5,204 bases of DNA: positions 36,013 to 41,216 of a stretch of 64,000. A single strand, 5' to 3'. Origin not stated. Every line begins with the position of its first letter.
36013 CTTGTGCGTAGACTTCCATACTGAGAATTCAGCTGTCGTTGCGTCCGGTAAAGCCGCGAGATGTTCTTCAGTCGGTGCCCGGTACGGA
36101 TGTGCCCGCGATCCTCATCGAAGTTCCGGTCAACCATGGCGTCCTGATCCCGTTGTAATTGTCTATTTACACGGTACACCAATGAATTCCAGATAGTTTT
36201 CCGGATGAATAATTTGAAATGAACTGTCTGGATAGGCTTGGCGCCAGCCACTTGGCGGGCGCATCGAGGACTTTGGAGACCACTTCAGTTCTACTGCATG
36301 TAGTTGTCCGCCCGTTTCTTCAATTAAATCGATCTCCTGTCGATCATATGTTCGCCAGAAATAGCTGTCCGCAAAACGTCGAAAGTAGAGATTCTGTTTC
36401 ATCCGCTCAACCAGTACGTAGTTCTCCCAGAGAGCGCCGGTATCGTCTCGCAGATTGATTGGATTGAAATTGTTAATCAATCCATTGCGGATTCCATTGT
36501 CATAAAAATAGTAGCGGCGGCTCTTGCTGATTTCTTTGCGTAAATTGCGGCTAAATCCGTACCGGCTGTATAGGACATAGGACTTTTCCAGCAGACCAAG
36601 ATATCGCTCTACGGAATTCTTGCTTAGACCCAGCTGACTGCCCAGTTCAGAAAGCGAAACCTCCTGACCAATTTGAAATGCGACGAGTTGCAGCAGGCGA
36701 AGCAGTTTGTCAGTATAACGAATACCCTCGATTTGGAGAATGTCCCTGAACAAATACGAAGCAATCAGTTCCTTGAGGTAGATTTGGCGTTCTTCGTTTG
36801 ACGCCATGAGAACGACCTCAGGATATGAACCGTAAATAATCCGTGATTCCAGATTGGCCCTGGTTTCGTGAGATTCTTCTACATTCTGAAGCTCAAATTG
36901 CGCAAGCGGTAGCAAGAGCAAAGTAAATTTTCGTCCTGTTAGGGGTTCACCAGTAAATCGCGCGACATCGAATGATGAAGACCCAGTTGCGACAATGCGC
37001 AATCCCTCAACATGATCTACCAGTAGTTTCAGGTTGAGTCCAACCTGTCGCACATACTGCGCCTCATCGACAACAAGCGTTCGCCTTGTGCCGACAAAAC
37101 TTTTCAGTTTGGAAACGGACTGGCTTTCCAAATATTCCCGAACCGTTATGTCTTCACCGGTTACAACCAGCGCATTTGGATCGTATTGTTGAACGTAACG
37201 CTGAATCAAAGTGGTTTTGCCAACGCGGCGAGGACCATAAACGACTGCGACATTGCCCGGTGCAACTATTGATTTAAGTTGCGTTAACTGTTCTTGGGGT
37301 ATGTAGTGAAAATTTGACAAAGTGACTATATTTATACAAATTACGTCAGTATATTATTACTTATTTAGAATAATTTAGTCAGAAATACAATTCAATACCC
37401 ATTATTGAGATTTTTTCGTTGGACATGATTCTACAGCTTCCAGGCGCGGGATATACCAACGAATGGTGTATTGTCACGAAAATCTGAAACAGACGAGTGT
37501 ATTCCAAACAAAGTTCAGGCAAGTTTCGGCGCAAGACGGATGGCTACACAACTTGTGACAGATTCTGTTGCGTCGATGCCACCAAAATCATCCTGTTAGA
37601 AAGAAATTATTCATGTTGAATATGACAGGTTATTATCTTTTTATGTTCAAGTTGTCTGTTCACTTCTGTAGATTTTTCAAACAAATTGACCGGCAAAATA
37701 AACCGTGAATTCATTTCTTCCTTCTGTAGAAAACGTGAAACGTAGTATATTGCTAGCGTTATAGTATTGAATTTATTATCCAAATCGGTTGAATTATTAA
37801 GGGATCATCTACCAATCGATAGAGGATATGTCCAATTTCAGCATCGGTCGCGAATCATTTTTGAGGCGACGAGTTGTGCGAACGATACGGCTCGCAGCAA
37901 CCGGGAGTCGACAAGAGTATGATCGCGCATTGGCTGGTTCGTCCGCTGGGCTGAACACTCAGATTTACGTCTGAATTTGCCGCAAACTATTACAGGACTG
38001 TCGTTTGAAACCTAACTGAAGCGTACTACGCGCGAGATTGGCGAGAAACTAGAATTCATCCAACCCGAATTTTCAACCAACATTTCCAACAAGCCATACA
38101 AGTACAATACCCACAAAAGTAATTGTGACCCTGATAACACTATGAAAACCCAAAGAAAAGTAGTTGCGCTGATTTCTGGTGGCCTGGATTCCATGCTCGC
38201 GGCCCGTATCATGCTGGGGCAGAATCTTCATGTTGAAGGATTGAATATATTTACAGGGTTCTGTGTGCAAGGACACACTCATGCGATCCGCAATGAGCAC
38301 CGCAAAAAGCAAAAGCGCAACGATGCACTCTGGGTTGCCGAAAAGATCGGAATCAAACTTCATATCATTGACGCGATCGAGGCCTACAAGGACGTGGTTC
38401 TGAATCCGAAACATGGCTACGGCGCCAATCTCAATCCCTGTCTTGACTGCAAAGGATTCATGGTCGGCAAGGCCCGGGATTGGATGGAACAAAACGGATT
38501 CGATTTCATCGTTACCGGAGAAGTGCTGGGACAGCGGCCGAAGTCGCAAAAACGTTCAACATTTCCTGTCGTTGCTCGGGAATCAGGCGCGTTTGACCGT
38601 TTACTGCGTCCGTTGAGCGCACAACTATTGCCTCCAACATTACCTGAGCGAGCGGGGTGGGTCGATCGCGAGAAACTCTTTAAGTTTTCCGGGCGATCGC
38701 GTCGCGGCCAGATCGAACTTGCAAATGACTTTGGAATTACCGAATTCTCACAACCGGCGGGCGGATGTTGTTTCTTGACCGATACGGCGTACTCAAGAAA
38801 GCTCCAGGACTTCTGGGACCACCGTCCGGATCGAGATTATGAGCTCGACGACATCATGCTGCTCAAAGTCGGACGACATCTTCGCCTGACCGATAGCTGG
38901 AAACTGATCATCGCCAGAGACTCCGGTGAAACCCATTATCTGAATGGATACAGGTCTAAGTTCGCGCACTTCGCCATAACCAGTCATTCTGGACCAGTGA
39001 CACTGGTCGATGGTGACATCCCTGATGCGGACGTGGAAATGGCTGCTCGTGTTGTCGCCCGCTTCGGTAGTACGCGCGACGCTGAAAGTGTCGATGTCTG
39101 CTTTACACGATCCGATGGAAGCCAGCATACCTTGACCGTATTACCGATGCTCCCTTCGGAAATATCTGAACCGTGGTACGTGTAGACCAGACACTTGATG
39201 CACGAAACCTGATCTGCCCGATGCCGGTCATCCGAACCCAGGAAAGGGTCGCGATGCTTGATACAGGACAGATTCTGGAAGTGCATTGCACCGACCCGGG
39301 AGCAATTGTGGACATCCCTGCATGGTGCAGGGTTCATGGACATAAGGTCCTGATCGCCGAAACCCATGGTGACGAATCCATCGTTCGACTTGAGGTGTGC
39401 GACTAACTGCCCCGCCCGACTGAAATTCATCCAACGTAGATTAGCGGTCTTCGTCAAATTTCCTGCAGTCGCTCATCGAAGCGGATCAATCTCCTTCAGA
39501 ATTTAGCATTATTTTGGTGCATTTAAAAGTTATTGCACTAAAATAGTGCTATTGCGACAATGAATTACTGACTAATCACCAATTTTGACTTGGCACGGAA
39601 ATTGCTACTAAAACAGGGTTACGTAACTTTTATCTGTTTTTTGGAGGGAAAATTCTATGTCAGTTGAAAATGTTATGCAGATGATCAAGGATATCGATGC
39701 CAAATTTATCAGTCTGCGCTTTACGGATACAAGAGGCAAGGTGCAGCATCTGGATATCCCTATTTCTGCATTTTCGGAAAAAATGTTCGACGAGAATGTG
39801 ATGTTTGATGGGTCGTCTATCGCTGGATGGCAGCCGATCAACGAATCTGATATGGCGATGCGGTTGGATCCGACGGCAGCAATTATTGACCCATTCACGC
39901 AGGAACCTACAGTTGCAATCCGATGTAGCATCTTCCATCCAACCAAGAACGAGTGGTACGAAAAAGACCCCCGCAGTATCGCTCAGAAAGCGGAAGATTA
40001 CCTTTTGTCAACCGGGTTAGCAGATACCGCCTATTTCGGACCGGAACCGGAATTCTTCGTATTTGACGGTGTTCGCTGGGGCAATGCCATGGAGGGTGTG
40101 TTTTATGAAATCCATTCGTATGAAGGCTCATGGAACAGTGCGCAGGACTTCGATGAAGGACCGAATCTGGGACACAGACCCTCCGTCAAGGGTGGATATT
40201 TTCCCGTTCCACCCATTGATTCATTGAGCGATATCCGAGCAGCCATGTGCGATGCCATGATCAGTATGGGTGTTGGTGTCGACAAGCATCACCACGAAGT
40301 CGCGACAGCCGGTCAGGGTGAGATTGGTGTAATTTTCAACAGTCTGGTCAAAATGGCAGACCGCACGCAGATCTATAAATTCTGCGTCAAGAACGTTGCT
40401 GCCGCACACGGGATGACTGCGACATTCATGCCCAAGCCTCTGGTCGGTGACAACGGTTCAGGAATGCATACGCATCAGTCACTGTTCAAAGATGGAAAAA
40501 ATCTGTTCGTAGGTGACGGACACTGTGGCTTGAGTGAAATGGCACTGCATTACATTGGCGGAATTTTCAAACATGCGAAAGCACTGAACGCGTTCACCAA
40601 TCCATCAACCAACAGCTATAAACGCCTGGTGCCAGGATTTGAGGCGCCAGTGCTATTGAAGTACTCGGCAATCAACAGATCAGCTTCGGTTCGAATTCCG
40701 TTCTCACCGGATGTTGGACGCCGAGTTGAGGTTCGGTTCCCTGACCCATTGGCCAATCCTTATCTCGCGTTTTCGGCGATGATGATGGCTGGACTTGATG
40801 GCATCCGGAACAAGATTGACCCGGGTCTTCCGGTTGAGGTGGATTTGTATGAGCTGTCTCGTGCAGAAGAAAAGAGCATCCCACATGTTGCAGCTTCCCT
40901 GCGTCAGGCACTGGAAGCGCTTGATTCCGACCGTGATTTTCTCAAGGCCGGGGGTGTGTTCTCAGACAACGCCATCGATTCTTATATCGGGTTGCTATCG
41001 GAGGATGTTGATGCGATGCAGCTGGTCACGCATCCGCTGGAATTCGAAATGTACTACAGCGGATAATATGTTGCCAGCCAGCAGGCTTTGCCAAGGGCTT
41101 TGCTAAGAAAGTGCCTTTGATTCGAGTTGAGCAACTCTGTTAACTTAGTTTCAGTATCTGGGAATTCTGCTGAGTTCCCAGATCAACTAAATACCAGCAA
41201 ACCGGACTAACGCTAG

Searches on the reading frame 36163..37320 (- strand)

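Call 77: search_protein_families(library=pfam, proteins=[window:36163-37320:-], max_evalue=0.000001)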
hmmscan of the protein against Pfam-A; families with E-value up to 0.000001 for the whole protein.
window:36163-37320:- (385 aa): 3 families
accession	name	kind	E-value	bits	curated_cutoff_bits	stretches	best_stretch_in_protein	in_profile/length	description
PF13635.12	DUF4143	-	1.8e-39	135.5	28.1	1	192-348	2-160/160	Domain of unknown function (DUF4143)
PF13173.12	AAA_14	-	5.8e-22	78.5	27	1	23-143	3-127/129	AAA domain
PF13401.12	AAA_22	-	4.2e-07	30.8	27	0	23-54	6-40/130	AAA domain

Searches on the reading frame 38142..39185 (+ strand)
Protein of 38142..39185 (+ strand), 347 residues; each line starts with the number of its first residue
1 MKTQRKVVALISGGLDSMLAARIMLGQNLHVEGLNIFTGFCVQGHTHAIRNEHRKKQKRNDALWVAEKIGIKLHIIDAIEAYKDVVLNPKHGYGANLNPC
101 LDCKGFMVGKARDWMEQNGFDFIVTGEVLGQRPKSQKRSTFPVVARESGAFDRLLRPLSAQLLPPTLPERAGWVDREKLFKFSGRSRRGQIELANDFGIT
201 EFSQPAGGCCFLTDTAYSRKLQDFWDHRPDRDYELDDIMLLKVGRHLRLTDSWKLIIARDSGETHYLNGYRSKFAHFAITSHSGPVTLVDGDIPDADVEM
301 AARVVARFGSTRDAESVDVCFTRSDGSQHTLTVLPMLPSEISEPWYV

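Call 77: search_protein_families(library=pfam, proteins=[window:38142-39185:+], max_evalue=0.000001)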
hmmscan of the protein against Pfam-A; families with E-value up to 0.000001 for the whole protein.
window:38142-39185:+ (347 aa): 3 families
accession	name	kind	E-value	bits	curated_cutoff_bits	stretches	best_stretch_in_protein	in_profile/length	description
PF18297.6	NFACT-R_2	-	1e-27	96.8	26.9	1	244-346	1-104/104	NFACT protein RNA binding domain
PF03054.22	tRNA_Me_trans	-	9.1e-12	45.5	20.6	1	6-127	2-126/202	tRNA methyl transferase HUP domain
PF02568.20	ThiI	-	3.8e-09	36.9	20.5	1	3-136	2-124/197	Thiamine biosynthesis protein (ThiI)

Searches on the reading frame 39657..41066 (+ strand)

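Call 77: search_protein_families(library=pfam, proteins=[window:39657-41066:+], max_evalue=0.000001)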
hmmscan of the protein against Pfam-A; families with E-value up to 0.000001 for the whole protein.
window:39657-41066:+ (469 aa): 2 families
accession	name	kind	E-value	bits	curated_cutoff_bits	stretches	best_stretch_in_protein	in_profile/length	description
PF00120.29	Gln-synt_C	-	2.9e-130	434.8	24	1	103-466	2-344/344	Glutamine synthetase, catalytic domain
PF03951.24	Gln-synt_N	-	1.7e-28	98.4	33.4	1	15-95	2-82/82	Glutamine synthetase, beta-Grasp domain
